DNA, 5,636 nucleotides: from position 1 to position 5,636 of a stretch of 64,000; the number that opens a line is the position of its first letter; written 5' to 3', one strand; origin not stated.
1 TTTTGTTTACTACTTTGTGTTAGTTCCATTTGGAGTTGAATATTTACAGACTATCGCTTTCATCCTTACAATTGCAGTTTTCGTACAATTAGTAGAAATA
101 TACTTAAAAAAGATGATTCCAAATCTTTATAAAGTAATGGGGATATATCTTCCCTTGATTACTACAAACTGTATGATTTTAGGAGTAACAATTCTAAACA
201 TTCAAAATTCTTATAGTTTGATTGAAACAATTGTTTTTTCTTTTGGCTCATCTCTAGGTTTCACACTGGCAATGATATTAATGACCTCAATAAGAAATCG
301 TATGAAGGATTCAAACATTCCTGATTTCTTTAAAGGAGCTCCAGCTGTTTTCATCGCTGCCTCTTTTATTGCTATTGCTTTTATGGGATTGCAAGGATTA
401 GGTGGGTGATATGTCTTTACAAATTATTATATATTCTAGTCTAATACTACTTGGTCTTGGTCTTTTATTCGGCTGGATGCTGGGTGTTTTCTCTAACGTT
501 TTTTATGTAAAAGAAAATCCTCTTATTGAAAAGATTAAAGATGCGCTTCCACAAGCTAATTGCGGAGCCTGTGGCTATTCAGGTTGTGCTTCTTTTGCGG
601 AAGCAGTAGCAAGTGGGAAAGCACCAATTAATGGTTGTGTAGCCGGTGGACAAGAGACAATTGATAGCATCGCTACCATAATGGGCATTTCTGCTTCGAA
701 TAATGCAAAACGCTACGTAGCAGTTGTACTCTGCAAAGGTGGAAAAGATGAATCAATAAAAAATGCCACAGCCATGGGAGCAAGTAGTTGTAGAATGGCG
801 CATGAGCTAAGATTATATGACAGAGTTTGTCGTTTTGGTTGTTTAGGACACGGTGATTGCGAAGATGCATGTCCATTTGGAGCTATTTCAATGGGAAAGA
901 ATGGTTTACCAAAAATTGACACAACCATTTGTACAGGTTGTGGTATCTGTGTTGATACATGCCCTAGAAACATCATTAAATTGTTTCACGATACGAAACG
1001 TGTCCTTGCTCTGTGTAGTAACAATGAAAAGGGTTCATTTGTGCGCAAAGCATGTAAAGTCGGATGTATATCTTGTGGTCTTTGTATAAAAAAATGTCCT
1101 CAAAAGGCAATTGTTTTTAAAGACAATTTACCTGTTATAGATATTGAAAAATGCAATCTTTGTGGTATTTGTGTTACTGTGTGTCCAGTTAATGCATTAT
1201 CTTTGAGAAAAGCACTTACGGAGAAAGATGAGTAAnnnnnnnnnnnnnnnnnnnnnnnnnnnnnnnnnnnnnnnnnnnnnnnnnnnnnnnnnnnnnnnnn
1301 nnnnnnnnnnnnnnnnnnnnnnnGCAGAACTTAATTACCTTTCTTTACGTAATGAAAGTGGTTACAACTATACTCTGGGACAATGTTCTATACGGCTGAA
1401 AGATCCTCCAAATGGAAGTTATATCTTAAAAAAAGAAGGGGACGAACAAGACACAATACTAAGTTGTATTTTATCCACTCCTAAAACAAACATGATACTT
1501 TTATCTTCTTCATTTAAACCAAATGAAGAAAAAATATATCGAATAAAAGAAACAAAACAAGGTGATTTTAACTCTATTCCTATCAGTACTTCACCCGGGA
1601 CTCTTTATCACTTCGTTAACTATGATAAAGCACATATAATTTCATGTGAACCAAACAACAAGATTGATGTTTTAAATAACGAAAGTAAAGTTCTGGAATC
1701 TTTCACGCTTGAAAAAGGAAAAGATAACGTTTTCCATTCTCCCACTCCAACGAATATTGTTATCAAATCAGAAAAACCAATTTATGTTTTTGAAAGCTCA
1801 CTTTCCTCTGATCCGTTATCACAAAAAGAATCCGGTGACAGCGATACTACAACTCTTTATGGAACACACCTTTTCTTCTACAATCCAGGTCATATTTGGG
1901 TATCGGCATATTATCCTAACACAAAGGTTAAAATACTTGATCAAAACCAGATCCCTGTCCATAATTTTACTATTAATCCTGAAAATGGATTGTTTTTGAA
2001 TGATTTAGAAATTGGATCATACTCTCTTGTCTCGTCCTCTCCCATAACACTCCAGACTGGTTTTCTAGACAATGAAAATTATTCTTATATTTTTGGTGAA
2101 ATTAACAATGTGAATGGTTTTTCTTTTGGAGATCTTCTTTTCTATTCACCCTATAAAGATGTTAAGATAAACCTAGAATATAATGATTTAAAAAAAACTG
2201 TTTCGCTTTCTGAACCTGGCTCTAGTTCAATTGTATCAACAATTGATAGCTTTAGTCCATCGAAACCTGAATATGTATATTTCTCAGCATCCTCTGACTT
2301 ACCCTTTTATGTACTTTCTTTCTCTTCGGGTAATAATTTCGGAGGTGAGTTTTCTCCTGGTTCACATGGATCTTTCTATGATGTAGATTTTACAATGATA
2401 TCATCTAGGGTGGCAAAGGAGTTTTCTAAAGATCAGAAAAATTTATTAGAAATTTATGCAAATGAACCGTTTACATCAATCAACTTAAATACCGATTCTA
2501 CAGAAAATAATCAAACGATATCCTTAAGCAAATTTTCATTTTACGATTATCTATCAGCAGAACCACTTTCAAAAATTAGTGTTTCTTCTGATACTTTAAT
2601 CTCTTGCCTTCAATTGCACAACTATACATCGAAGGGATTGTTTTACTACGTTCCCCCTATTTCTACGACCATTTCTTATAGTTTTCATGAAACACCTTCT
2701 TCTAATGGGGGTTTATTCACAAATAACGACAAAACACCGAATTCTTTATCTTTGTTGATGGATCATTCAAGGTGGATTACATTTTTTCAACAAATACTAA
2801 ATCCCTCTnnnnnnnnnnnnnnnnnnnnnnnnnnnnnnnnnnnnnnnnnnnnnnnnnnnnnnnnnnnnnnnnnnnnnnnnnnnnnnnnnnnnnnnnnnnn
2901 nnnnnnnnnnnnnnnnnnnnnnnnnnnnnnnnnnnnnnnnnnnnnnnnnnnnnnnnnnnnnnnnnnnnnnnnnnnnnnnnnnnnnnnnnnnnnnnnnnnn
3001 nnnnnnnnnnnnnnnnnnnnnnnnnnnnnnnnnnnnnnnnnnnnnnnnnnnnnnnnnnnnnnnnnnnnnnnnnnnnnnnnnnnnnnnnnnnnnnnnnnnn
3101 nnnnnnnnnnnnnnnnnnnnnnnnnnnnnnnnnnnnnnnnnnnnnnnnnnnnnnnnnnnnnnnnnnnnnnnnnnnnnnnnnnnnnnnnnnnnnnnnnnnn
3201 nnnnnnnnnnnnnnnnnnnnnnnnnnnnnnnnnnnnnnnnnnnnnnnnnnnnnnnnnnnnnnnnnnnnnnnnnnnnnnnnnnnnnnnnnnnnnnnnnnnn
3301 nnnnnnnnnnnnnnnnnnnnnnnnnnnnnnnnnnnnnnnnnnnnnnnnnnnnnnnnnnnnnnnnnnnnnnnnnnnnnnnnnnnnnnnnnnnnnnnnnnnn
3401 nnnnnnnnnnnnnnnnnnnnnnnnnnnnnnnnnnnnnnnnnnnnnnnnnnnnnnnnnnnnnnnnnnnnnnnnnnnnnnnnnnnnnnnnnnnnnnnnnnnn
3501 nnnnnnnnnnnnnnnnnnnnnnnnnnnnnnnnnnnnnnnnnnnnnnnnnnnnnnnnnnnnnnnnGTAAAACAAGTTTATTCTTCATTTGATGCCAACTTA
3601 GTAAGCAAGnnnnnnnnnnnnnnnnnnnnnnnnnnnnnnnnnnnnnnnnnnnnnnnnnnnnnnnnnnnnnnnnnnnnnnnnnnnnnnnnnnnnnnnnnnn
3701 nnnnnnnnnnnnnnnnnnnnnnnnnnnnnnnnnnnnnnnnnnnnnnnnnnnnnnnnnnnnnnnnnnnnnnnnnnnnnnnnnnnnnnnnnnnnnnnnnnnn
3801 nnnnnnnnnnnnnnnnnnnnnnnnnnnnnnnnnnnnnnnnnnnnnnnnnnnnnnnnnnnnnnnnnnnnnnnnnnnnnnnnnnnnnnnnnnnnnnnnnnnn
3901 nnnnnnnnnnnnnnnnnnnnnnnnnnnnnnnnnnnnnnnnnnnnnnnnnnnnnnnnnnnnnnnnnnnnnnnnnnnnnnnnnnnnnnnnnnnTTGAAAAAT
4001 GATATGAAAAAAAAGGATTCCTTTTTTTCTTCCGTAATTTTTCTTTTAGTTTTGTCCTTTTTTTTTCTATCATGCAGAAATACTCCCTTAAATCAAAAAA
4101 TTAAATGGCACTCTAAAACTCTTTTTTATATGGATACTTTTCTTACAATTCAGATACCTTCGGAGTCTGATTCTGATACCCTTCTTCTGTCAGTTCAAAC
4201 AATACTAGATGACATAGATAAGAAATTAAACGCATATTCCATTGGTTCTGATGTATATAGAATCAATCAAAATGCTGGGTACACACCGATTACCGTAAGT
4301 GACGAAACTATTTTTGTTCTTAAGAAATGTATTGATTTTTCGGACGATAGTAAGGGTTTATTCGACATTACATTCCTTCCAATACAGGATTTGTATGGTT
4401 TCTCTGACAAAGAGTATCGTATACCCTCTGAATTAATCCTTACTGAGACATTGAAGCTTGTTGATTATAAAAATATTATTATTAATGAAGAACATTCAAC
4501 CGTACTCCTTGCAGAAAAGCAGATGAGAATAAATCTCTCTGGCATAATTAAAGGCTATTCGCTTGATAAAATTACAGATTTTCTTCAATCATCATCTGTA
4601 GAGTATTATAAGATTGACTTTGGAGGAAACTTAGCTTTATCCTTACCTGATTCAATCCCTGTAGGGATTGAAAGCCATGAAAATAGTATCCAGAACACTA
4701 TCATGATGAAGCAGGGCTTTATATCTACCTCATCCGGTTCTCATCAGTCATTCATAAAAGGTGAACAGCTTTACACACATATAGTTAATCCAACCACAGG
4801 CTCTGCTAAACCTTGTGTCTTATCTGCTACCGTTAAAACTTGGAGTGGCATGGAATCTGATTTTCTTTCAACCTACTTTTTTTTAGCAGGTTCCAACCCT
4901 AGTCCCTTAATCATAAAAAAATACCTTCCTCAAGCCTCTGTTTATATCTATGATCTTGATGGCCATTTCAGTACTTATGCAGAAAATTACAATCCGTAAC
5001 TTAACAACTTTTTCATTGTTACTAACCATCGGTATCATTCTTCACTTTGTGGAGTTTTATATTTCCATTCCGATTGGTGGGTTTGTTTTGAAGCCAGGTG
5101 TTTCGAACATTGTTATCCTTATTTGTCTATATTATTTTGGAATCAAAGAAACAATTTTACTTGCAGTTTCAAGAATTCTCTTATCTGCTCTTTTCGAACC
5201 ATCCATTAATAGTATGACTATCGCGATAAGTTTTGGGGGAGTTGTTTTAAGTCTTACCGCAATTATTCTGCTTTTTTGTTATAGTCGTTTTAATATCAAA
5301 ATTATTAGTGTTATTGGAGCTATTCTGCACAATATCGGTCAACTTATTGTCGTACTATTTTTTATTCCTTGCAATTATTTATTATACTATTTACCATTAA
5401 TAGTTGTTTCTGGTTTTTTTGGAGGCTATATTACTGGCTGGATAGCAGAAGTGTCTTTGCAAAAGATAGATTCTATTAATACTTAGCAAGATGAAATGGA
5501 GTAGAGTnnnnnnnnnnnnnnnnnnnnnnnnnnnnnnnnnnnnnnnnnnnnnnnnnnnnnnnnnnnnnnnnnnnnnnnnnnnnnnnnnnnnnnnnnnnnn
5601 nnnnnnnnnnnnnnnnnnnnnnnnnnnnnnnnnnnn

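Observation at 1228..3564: Large single-pass membrane protein inserted into, and translationally coupled with, the rnf-apbE cluster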

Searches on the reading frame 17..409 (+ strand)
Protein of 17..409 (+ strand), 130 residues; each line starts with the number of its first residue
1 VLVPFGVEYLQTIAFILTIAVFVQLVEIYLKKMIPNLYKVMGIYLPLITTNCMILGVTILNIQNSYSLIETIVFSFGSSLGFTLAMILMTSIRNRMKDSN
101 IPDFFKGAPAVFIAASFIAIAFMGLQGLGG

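Call 3: search_protein_families(library=pfam, proteins=[window:17-409:+], max_evalue=0.1)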
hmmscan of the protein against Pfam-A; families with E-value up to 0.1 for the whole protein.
window:17-409:+ (130 aa): 1 family
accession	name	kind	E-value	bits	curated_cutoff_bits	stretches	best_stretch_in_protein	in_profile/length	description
PF02508.19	Rnf-Nqr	-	2.4e-35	122.6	23.8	1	8-128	62-173/174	Rnf-Nqr subunit, membrane protein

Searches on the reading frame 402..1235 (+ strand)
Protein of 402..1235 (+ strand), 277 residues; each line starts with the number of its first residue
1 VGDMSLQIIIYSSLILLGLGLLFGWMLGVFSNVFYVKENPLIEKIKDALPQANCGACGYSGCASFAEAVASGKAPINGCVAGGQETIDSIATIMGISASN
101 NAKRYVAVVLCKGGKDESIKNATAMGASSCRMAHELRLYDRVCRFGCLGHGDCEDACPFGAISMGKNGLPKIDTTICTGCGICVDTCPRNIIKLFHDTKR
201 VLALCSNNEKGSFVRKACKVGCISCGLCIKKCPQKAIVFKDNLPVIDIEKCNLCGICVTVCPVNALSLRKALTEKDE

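Call 3: search_protein_families(library=pfam, proteins=[window:402-1235:+], max_evalue=0.1)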
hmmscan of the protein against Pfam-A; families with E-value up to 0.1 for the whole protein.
window:402-1235:+ (277 aa): 16 families
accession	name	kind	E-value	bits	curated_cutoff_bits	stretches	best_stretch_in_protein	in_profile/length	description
PF00037.32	Fer4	-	4.1e-21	74.3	21.1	4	244-266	1-23/24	4Fe-4S binding domain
PF12838.12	Fer4_7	-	1.2e-16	61.3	27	3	222-265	2-52/52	4Fe-4S dicluster domain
PF04060.18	FeS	-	9.5e-15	54.5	23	1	49-80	1-32/33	Putative Fe-S cluster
PF12837.12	Fer4_6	-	2.1e-14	53.1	25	2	244-266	2-24/24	4Fe-4S binding domain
PF13187.11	Fer4_9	-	8.6e-14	51.7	27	2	147-191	2-51/52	4Fe-4S dicluster domain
PF12797.12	Fer4_2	-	1.5e-13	50.2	24.5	2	244-263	3-22/22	4Fe-4S binding domain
PF14697.11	Fer4_21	-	1.4e-11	44.7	35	2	222-266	8-57/59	4Fe-4S dicluster domain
PF13484.11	Fer4_16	-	4.3e-11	43.9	30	3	222-240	2-20/66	4Fe-4S double cluster binding domain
PF13237.11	Fer4_10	-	4.8e-11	42.9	25.5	3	221-262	8-53/53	4Fe-4S dicluster domain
PF12798.12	Fer4_3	-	9.4e-10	39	27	4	177-191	1-15/15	4Fe-4S binding domain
PF12800.12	Fer4_4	-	1.1e-06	28.9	24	3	176-189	3-16/17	4Fe-4S binding domain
PF13534.11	Fer4_17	-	2.2e-06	28.6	22.2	2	177-235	2-59/61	4Fe-4S dicluster domain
PF13459.11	Fer4_15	-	1.1e-05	26.4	22.4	1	172-199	3-30/66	4Fe-4S single cluster domain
PF25160.1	LdpA_Fe-S-bd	-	3.4e-05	24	27.6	2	153-194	9-45/49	LdpA Fe-S cluster-binding domain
PF13183.11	Fer4_8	-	0.001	20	27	1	248-263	51-66/68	4Fe-4S dicluster domain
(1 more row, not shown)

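Call 4: search_protein_families(library=ncbifam, proteins=[window:402-1235:+], max_evalue=0.1)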
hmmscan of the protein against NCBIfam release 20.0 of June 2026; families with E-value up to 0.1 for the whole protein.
window:402-1235:+ (277 aa): 110 families (the best 25 are shown)
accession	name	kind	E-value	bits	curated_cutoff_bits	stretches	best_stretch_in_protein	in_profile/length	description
NF041836.1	rnfB_Methano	equivalog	2.5e-74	250.1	445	1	6-269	4-265/265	Rnf electron transport complex subunit RnfB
NF005505.0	PRK07118.1-4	equivalog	6.7e-72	242.1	378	1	7-269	5-265/265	Fe-S cluster domain-containing protein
NF005503.0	PRK07118.1-2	equivalog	8.5e-69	232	252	2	9-242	2-234/292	RnfABCDGE type electron transport complex subunit B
NF005504.0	PRK07118.1-3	equivalog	2.5e-68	230.6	437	1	7-266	2-265/293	Fe-S cluster domain-containing protein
NF005506.0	PRK07118.1-5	equivalog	1.2e-57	195.4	388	1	12-265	9-261/279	Fe-S cluster domain-containing protein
TIGR01944.1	rnfB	subfamily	1.9e-39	135.2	68.7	3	10-102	5-96/190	RnfABCDGE type electron transport complex subunit B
NF003475.0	PRK05113.1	equivalog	1.3e-35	123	203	3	9-104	4-98/190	electron transport complex subunit RsxB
NF006446.0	PRK08764.1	equivalog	1.2e-24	86.7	220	3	39-103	6-70/139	Rnf electron transport complex subunit RnfB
NF005415.0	PRK06991.1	equivalog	1.6e-24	87.1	281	3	39-96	5-62/284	electron transport complex subunit RsxB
NF038196.1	ferrodoxin_EFR1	subfamily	3.2e-17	63.4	75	2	221-273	185-236/242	EFR1 family ferrodoxin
TIGR02179.1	PorD_KorD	subfamily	8.2e-17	61.1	60.05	2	147-197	27-77/78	2-oxoacid:acceptor oxidoreductase, delta subunit, pyruvate/2-ketoisovalerate family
NF058577.1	FdxA_fam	equivalog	6.3e-16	58.3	65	2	221-265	8-52/52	4Fe-4S ferredoxin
TIGR02700.1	flavo_MJ0208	hypoth_equivalog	8.9e-16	57.9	251.35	2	220-267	148-195/234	dihydromethanopterin reductase (acceptor)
NF040684.1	PorD_Arch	equivalog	1.6e-15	56.9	120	2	221-269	33-82/85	pyruvate synthase subunit PorD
NF007203.0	PRK09624.1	equivalog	2.4e-15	56.6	171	2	213-268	44-100/105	pyuvate ferredoxin oxidoreductase subunit delta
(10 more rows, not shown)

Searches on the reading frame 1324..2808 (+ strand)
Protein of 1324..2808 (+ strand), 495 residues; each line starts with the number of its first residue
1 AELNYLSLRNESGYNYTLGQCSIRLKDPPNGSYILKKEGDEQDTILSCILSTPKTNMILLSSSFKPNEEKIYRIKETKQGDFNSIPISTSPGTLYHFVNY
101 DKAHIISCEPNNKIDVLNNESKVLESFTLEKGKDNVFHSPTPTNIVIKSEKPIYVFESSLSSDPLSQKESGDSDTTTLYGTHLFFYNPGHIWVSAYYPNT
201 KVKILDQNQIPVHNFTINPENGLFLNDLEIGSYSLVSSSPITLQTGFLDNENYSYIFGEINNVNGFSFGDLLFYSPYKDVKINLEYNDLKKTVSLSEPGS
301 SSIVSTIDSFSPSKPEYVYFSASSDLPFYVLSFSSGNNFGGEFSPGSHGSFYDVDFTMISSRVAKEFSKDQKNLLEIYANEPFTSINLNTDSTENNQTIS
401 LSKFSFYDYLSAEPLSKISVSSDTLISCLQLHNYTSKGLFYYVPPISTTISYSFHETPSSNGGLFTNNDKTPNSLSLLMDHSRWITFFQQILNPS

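Call 35: predict_structure(alignment_id=A2)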
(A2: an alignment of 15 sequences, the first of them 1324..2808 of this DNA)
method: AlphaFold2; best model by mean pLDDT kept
length: 495 residues; sequences in the alignment: 15
mean_pLDDT: 84.6   pTM: 0.87
mean pLDDT of the five models: 84.6, 83.4, 82.4, 81.7, 76.2
residues with pLDDT >= 90: 256; 70-90: 151; 50-70: 71; < 50: 17
segments of 3 or more residues with pLDDT < 50: 364-370, 469-473, 493-495
pLDDT, mean of each block of 10 residues (from residue 1): 78 92 81 75 79 88 91 74 84 96 96 97 97 95 95 93 62 80 93 96 97 95 89 97 86 86 92 90 94 91 82 73 93 71 89 89 47 81 94 89 92 80 94 69 93 81 55 58 70 56
secondary structure, 60 per line:
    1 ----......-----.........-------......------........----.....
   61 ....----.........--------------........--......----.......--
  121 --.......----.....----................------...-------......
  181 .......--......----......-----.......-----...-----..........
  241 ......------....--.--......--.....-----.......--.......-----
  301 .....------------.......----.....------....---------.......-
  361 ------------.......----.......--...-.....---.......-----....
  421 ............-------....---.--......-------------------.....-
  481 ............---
elements in order: E5-10 E16-24 E32-37 E44-51 E56-64 E69-77 E92-99 E102-107 E112-118 E123-129 E134-138 E143-158 E175-187 E190-195 E200-205 E211-217 E223-225 E231-246 E253-256 E262-267 E270-274 E280-286 E289-295 E301-305 E318-324 E329-333 E340-343 E353-359 E373-379 E384-390 E397-401 E405-411 E417-432 E440-443 E450-455 H475-479 H481-492

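Call 39: find_homologous_proteins(query=A2, max_evalue=0.001)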
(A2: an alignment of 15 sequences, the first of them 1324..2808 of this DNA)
Query A2 (15 sequences) (495 aa, profile of the alignment): 26 proteins with E <= 0.001 among 5470 candidates.
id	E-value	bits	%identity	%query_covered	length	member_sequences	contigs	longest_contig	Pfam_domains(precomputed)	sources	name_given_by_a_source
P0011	2.7e-220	750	40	91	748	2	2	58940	PF17517.8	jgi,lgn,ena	-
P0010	7.3e-220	749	40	88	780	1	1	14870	PF17517.8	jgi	jgi:hypothetical protein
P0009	6.0e-218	742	39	92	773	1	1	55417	PF17517.8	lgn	-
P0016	5.3e-215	733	35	99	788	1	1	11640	PF17517.8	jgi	jgi:hypothetical protein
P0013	2.7e-208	711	39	87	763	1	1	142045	-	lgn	-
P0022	5.4e-203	693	36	93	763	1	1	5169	-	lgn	-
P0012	1.6e-202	692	38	95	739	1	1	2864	PF17517.8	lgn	-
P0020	6.1e-201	686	36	98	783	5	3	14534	-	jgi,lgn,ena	-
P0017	6.1e-199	680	42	81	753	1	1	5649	PF17517.8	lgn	-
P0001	6.1e-199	680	100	100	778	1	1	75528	-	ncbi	-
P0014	1.3e-196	672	43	76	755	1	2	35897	PF17517.8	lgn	-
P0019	1.3e-195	669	41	81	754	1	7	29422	-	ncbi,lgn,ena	-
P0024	2.5e-192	658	42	88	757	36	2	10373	PF17517.8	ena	-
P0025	1.8e-190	652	41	83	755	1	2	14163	PF17517.8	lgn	-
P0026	5.3e-189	647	38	89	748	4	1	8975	PF17517.8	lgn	-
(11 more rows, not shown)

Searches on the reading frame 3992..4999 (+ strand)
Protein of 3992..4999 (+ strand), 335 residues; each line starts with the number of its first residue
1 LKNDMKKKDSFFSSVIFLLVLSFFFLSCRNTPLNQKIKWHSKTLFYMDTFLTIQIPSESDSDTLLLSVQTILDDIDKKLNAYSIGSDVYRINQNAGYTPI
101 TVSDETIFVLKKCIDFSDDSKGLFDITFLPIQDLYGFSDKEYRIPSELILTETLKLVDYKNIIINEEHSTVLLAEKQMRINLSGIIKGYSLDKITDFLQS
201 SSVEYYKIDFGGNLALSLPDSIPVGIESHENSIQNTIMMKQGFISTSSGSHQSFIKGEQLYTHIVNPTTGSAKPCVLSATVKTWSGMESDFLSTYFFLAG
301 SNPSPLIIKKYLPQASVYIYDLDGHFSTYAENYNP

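Call 3: search_protein_families(library=pfam, proteins=[window:3992-4999:+], max_evalue=0.1)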
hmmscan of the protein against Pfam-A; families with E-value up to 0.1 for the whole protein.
window:3992-4999:+ (335 aa): 1 family
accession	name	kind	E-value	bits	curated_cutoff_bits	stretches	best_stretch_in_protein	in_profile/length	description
PF02424.20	ApbE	-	3.3e-53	181.3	25.6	1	47-315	1-262/266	ApbE family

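Call 4: search_protein_families(library=ncbifam, proteins=[window:3992-4999:+], max_evalue=0.1)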
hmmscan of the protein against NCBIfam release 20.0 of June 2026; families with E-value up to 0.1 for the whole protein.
window:3992-4999:+ (335 aa): 1 family
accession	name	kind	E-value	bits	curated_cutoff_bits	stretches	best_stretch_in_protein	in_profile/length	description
NF007774.0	PRK10461.1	equivalog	1.1e-20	73.8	498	1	16-310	8-319/351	FAD:protein FMN transferase ApbE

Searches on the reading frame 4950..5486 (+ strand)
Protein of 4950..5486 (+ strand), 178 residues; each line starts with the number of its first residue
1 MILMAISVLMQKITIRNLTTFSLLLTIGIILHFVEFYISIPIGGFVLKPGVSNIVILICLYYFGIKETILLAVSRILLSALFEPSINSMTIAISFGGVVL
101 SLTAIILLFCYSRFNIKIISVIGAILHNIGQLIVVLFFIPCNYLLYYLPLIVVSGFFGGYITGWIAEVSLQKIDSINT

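Call 3: search_protein_families(library=pfam, proteins=[window:4950-5486:+], max_evalue=0.1)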
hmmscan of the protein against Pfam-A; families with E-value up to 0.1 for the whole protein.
window:4950-5486:+ (178 aa): 1 family
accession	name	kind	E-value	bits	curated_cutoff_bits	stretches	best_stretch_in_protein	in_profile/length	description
PF07456.16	Hpre_diP_synt_I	-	3e-28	99.1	30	1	24-167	1-145/147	Heptaprenyl diphosphate synthase component I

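Call 4: search_protein_families(library=ncbifam, proteins=[window:4950-5486:+], max_evalue=0.1)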
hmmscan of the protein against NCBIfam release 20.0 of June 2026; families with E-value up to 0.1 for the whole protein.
window:4950-5486:+ (178 aa): 1 family
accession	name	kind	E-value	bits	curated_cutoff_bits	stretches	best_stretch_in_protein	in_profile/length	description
NF046054.1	memb_MPN527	equivalog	8.7e-05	22.7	80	1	15-138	2-121/211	MPN527 family putative ECF transporter permease subunit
